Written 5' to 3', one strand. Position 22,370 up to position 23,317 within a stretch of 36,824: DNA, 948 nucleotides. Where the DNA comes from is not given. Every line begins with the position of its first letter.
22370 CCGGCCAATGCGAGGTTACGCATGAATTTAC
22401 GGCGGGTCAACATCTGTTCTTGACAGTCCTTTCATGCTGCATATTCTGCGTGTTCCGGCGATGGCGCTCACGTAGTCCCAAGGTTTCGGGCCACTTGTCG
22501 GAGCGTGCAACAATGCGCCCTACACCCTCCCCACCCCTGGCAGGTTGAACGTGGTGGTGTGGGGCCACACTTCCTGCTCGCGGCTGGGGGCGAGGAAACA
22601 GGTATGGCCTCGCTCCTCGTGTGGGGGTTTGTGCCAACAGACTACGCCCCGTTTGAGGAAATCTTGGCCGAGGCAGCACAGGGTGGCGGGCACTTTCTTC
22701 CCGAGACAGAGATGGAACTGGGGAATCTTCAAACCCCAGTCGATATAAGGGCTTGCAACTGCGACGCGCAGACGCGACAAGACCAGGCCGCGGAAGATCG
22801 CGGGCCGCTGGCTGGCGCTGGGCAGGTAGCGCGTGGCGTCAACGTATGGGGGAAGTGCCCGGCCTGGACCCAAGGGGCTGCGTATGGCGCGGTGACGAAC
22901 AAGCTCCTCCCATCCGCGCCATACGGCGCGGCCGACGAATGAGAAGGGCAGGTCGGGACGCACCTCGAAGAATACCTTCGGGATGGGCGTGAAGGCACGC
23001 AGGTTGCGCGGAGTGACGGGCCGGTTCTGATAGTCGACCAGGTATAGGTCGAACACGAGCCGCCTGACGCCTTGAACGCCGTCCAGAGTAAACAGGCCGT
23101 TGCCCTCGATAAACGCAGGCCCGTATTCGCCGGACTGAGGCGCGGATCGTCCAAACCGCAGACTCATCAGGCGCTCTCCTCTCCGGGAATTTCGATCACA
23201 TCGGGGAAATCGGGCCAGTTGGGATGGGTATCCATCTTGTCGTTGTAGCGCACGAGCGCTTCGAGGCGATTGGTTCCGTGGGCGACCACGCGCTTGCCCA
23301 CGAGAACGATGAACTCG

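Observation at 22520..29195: Translationally coupled four-gene module: STAND-like ATPase, ATPase-GAF-PAS-GAF-histidine kinase, receiver without DNA-binding output, orphan 215-aa protein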

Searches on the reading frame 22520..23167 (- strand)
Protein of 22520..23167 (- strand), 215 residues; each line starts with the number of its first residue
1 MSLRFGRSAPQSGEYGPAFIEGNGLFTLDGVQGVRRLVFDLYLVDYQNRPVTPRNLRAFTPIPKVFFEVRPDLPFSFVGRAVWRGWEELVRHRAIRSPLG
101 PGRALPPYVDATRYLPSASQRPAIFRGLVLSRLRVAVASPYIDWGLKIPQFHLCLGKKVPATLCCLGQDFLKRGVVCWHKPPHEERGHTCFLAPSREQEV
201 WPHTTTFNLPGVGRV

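Call 3: search_protein_families(library=pfam, proteins=[window:22520-23167:-], max_evalue=0.1)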
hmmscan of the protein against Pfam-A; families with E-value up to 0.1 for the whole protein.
window:22520-23167:- (215 aa): 0 families

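Call 4: search_protein_families(library=ncbifam, proteins=[window:22520-23167:-], max_evalue=0.1)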
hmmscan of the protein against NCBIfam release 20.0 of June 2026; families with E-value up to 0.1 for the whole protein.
window:22520-23167:- (215 aa): 0 families

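Call 5: search_protein_families(library=padloc, proteins=[window:22520-23167:-], max_evalue=0.1)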
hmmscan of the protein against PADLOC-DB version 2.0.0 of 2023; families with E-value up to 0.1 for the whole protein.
window:22520-23167:- (215 aa): 0 families

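Call 12: find_homologous_proteins(query=window:22520-23167:-, max_evalue=0.001)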
Query window:22520-23167:- (215 aa): 1 proteins with E <= 0.001 among 371 candidates.
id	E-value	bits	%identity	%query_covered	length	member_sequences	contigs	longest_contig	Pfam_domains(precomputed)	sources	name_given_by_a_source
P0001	7.0e-147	505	100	100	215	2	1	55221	-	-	-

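Call 30: search_protein_representatives(protein=window:22520-23167:-)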
Query: 215 residues. Proteins with E-value up to 0.001 (for the whole library): 18; up to 1e-10: 11; up to 1e-30: 3. The best 18 are listed.
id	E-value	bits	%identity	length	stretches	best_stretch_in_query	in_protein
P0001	2.2e-147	505.1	100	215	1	1-215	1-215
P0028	4.2e-46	173.7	38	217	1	6-212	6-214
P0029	1.8e-35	138.9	41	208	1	15-208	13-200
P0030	2.0e-25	106.0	37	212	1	15-207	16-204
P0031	7.8e-24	100.8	40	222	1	33-212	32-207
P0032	6.6e-22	94.5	38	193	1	14-212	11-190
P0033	2.1e-16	76.5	37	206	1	10-179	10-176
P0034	1.1e-15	74.2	31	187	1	6-178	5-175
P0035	1.7e-14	70.3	34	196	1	15-201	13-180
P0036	6.2e-14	68.4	34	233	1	33-204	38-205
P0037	1.1e-13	67.5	38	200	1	13-183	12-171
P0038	2.5e-10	56.6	33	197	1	14-185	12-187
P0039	4.4e-09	52.5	30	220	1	35-179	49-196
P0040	2.0e-07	47.1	28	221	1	26-180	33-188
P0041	4.9e-07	45.8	31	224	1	54-179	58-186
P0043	3.4e-05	39.8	28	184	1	23-179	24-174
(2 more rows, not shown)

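Call 37: find_encoding_contigs(protein=P0028, flank=10000, max_places=2)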
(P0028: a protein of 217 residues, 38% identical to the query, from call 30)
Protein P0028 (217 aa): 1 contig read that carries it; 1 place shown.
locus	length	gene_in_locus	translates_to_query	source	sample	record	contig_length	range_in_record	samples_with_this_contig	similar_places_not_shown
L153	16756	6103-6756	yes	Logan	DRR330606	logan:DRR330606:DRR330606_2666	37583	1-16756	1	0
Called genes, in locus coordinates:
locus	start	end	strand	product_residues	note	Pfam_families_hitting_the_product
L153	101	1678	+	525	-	-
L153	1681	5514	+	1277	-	PF01590:GAF (weak), PF13185:GAF_2 (weak), PF13492:GAF_3 (faint), PF02518:HATPase_c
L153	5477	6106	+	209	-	PF00072:Response_reg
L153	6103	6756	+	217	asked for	-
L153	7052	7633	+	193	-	PF00226:DnaJ (faint)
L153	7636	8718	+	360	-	-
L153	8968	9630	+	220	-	PF13263:PHP_C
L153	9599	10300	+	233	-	PF10502:Peptidase_S26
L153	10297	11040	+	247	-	PF00149:Metallophos, PF12850:Metallophos_2 (weak)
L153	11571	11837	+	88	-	-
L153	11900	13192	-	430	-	PF06134:RhaA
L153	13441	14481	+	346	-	PF08240:ADH_N, PF16912:Glu_dehyd_C (weak), PF00107:ADH_zinc_N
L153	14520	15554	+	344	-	PF08240:ADH_N, PF00107:ADH_zinc_N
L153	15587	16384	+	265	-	PF06426:SATase_N, PF00132:Hexapep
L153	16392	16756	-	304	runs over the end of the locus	PF14100:DUF6807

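Call 38: find_encoding_contigs(protein=P0029, flank=10000, max_places=2)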
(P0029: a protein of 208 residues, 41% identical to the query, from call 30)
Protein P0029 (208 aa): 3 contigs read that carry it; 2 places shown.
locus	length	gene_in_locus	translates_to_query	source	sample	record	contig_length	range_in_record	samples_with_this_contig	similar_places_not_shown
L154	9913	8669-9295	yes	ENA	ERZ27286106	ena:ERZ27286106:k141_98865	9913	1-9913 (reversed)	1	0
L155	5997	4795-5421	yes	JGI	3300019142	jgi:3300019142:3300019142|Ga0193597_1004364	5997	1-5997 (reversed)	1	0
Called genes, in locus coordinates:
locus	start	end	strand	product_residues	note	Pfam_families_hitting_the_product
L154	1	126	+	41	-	?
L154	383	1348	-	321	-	PF13936:HTH_38, PF00356:LacI (faint), PF00665:rve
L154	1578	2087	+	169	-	-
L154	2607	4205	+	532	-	PF20703:nSTAND1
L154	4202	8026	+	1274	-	PF01590:GAF (weak), PF13185:GAF_2 (weak), PF13492:GAF_3, PF02518:HATPase_c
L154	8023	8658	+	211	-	PF00072:Response_reg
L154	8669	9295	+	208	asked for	-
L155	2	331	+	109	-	?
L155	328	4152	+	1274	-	PF01590:GAF (weak), PF13185:GAF_2 (weak), PF13492:GAF_3, PF02518:HATPase_c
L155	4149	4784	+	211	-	PF00072:Response_reg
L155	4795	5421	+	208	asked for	-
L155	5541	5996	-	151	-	?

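Call 39: find_encoding_contigs(protein=P0039, flank=10000, max_places=2)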
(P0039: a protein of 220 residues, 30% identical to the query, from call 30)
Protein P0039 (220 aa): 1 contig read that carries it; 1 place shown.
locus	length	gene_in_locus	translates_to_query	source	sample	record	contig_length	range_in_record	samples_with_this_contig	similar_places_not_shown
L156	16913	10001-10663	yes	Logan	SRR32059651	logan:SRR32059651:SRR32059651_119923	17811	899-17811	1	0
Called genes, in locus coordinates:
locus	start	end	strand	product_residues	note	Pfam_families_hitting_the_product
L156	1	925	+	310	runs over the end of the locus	PF01261:AP_endonuc_2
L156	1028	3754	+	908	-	-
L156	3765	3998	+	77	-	-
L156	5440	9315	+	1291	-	PF13185:GAF_2 (faint), PF01590:GAF (weak), PF13492:GAF_3 (faint), PF02518:HATPase_c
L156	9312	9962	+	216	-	PF00072:Response_reg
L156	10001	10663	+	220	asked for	-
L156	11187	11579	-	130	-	PF12643:MazG-like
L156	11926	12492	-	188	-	PF01121:CoaE (faint), PF13238:AAA_18, PF13207:AAA_17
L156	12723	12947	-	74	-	-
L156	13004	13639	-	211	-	-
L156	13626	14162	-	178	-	PF24405:Pua-like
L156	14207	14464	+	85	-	-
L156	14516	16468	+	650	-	PF00239:Resolvase, PF07508:Recombinase, PF13408:Zn_ribbon_recom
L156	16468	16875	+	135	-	PF13335:Mg_chelatase_C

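Call 40: find_encoding_contigs(protein=P0041, flank=10000, max_places=2)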
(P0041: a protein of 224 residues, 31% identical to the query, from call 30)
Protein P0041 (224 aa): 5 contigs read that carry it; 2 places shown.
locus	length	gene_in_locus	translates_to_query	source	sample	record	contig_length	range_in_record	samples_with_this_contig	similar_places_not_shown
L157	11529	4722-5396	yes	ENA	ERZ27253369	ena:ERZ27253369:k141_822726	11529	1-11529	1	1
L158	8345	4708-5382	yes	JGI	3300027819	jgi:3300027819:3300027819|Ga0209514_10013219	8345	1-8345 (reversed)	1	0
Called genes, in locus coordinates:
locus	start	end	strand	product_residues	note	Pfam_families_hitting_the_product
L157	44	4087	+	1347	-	PF01590:GAF (faint), PF13185:GAF_2 (faint), PF02518:HATPase_c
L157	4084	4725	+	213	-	PF00072:Response_reg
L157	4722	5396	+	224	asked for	-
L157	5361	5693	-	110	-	-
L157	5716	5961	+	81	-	-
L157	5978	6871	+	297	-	PF07963:N_methyl, PF07596:SBP_bac_10 (faint)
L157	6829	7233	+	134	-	-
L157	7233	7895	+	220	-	-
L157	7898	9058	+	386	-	PF12704:MacB_PCD, PF02687:FtsX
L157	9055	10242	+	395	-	PF12704:MacB_PCD, PF02687:FtsX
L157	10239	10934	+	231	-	PF02463:SMC_N (faint), PF00005:ABC_tran, PF13401:AAA_22 (faint)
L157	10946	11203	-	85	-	-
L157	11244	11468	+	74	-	-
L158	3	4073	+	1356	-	?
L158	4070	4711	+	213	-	PF00072:Response_reg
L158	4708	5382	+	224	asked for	-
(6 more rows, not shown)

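Call 41: find_encoding_contigs(protein=P0043, flank=10000, max_places=2)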
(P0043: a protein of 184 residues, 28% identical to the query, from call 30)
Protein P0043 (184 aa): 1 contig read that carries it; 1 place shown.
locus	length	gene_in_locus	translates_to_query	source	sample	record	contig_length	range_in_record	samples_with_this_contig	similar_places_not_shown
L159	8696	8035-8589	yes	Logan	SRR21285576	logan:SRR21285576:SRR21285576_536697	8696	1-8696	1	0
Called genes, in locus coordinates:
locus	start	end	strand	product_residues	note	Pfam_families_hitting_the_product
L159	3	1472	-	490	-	?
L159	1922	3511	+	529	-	-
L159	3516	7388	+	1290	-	PF01590:GAF (weak), PF13185:GAF_2 (weak), PF02518:HATPase_c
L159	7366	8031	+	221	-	PF00072:Response_reg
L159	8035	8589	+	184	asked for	-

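Call 43: predict_structure(alignment_id=A2)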
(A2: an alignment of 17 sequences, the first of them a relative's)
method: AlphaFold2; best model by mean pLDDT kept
length: 215 residues; sequences in the alignment: 17
mean_pLDDT: 82.4   pTM: 0.80
mean pLDDT of the five models: 82.4, 82.0, 81.2, 81.1, 79.3
residues with pLDDT >= 90: 121; 70-90: 41; 50-70: 31; < 50: 22
segments of 3 or more residues with pLDDT < 50: 8-11, 199-215
pLDDT, mean of each block of 10 residues (from residue 1): 51 65 84 95 90 91 96 97 94 67 82 76 92 94 89 96 97 91 90 71 45 43
secondary structure, 60 per line:
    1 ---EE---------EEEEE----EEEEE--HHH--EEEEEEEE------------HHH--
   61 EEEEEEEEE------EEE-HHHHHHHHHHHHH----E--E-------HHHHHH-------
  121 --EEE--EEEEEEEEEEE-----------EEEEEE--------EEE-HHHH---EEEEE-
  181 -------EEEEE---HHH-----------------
elements in order: E15-19 E24-28 E36-43 E61-69 E76-78 H80-92 H108-113 E123-125 E128-138 E150-155 E164-166 H168-171 E175-179 E188-192

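Call 47: fold_search(model_id=the predicted structure, library=pdb)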
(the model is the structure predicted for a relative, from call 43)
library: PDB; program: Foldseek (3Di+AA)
matches with E <= 10: 379; with E <= 0.001: 0
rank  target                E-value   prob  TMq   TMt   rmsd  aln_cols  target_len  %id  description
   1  1lya_B                4.1e-02  0.90  0.39  0.35   8.6       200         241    8  CRYSTAL STRUCTURES OF NATIVE AND INHIBITED FORMS OF HUMAN CATHEPSIN D: IMPLICATIONS FOR LYSOSOMAL TARGETING AND DRUG D (released 1994-01-31)
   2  6qbg_B                4.9e-02  0.87  0.39  0.36   6.2       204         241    9  Crystal structure of human cathepsin D in complex with macrocyclic inhibitor 14 (released 2020-01-29)
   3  4oc6_B                5.5e-02  0.66  0.34  0.31  10.0       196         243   13  Structure of Cathepsin D with inhibitor 2-bromo-N-[(2S,3S)-4-{[2-(2,4-dichlorophenyl)ethyl][3-(1,3-dioxo-1,3-dihydro-2 (released 2014-08-13)
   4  2anl_A                8.4e-02  0.69  0.35  0.25   9.0       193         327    8  X-ray crystal structure of the aspartic protease plasmepsin 4 from the malarial parasite plasmodium malariae bound to  (released 2006-04-04)
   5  4obz_B                9.5e-02  0.57  0.33  0.30   6.8       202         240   10  Structure of Cathepsin D with inhibitor 2-(3,4-dimethoxyphenyl)-N-[N-(4-methylbenzyl)carbamimidoyl]acetamide (released 2014-08-13)
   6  2rmp_A                1.2e-01  0.21  0.26  0.18  11.5       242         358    6  RMP-pepstatin A complex (released 1997-09-17)
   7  4obz_D                1.4e-01  0.57  0.34  0.32   6.4       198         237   10  Structure of Cathepsin D with inhibitor 2-(3,4-dimethoxyphenyl)-N-[N-(4-methylbenzyl)carbamimidoyl]acetamide (released 2014-08-13)
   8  2asi_A                1.8e-01  0.33  0.28  0.18   7.8       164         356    7  ASPARTIC PROTEINASE (released 1996-08-01)
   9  3qvc                  1.9e-01  0.41  0.32  0.21   8.2       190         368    9  Crystal structure of histo-aspartic protease (HAP) zymogen from Plasmodium falciparum (released 2011-10-12)
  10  7tbd_A                2.1e-01  0.47  0.35  0.23  10.2       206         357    8  Crystal structure of Plasmepsin X from Plasmodium vivax in complex with WM382 (released 2022-05-04)
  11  2fiv_A                2.8e-01  0.47  0.26  0.44   6.5       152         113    7  Crystal structure of feline immunodeficiency virus protease complexed with a substrate (released 1997-11-12)
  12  6fiv                  2.9e-01  0.51  0.27  0.46   6.2       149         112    6  STRUCTURAL STUDIES OF HIV AND FIV PROTEASES COMPLEXED WITH AN EFFICIENT INHIBITOR OF FIV PR (released 1998-12-09)
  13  6kuc                  4.2e-01  0.28  0.31  0.20   6.8       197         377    8  Crystal structure of Plasmodium falciparum histo-aspartic protease (HAP) zymogen (Form 2) (released 2020-05-27)
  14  7f1l                  5.0e-01  0.06  0.17  0.18  13.4       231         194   10  Designed enzyme RA61 M48K/I72D mutant: form V (released 2021-11-24)
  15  6gf6_A                5.0e-01  0.05  0.14  0.23  15.8       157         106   11  Molecular basis of egg coat filament cross-linking: high-resolution structure of the partially deglycosylated ZP1 ZP-N (released 2019-06-19)
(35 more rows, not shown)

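Call 48: search_protein_families(library=pfam, alignment_id=A2, max_evalue=10)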
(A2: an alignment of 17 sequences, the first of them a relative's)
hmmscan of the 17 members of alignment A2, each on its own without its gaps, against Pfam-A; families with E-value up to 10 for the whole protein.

A. member 1, P0001 (215 aa): 0 families

B. families by the number of members that match (of 17 scanned): 2 families
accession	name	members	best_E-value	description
PF06265.16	YutD-like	1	0.015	Putative antitoxin YutD-like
PF23711.1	DUF7156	1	0.24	Family of unknown function (DUF7156)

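Call 49: search_solved_structures(query=A2, max_evalue=10)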
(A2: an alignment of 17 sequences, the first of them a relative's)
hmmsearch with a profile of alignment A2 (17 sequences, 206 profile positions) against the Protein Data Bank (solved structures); distinct sequences matched with E-value up to 10: 0.

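Call 70: search_protein_families(library=phrogs, proteins=[window:22520-23167:-], max_evalue=0.1)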
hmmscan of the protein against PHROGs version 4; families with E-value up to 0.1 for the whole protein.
window:22520-23167:- (215 aa): 0 families

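Call 86: fold_search(model_id=the predicted structure, library=viral)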
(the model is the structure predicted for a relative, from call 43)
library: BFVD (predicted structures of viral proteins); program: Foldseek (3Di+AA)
matches with E <= 10: 207; with E <= 0.001: 0
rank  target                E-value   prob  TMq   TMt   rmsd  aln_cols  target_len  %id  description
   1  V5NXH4                3.7e-03  1.00  0.39  0.52   7.1       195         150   14  F-pol [Chelonid alphaherpesvirus 5]
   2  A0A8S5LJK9            6.0e-03  0.99  0.41  0.56   5.2       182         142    8  Nonstructural protein 4, aspartic protease, cytoplasmic, HYDROLASE.25A [Siphoviridae sp. ct3o911]
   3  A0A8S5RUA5            1.3e-02  0.99  0.36  0.54   8.7       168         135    5  (no name in the UniProt tables at hand)
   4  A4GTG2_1              1.6e-02  0.80  0.30  0.10   8.6       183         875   12  Gag-Pol polyprotein [Walleye dermal sarcoma virus]
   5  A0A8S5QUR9            2.2e-01  0.35  0.30  0.34   7.4       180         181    7  Retropepsin-like protein [CrAss-like virus sp. ctDAq1]
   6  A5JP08                2.3e-01  0.33  0.33  0.34  11.3       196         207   11  Polyprotein (Fragment) [Citrus yellow mosaic virus]
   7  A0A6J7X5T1            4.4e-01  0.04  0.10  0.14  16.2        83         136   11  Uncharacterized protein [uncultured Caudovirales phage]
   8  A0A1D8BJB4            8.0e-01  0.06  0.12  0.18  19.4        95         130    7  SIFV.gp50-like protein [Sulfolobus islandicus filamentous virus 2]
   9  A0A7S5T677            1.1e+00  0.05  0.13  0.15  16.4       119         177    9  (no name in the UniProt tables at hand)
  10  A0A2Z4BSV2            1.4e+00  0.01  0.12  0.06  23.7       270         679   11  Polyprotein (Fragment) [Fisa-like virus]
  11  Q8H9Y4                1.5e+00  0.02  0.13  0.10  15.9       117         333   14  38 kDa minor structural protein [Salmonella phage MB78]
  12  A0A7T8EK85            1.5e+00  0.02  0.13  0.11  14.0       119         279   14  Uncharacterized protein [Salmonella phage vB_SenS_ER23]
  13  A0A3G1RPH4            1.6e+00  0.01  0.06  0.05  16.8        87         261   14  Matrix protein [Shelduck rhabdovirus]
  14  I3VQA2                1.6e+00  0.02  0.12  0.12  11.1        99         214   10  B112 [miniopterid betaherpesvirus 1]
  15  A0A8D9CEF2            1.7e+00  0.16  0.30  0.45   5.8       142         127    6  Putative acid protease [uncultured marine phage]
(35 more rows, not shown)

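Call 92: search_protein_families(library=pfam, proteins=[L156:1028-3754:+], max_evalue=0.01)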
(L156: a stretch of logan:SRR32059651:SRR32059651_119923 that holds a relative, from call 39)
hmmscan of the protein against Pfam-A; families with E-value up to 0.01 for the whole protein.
L156:1028-3754:+ (908 aa): 0 families
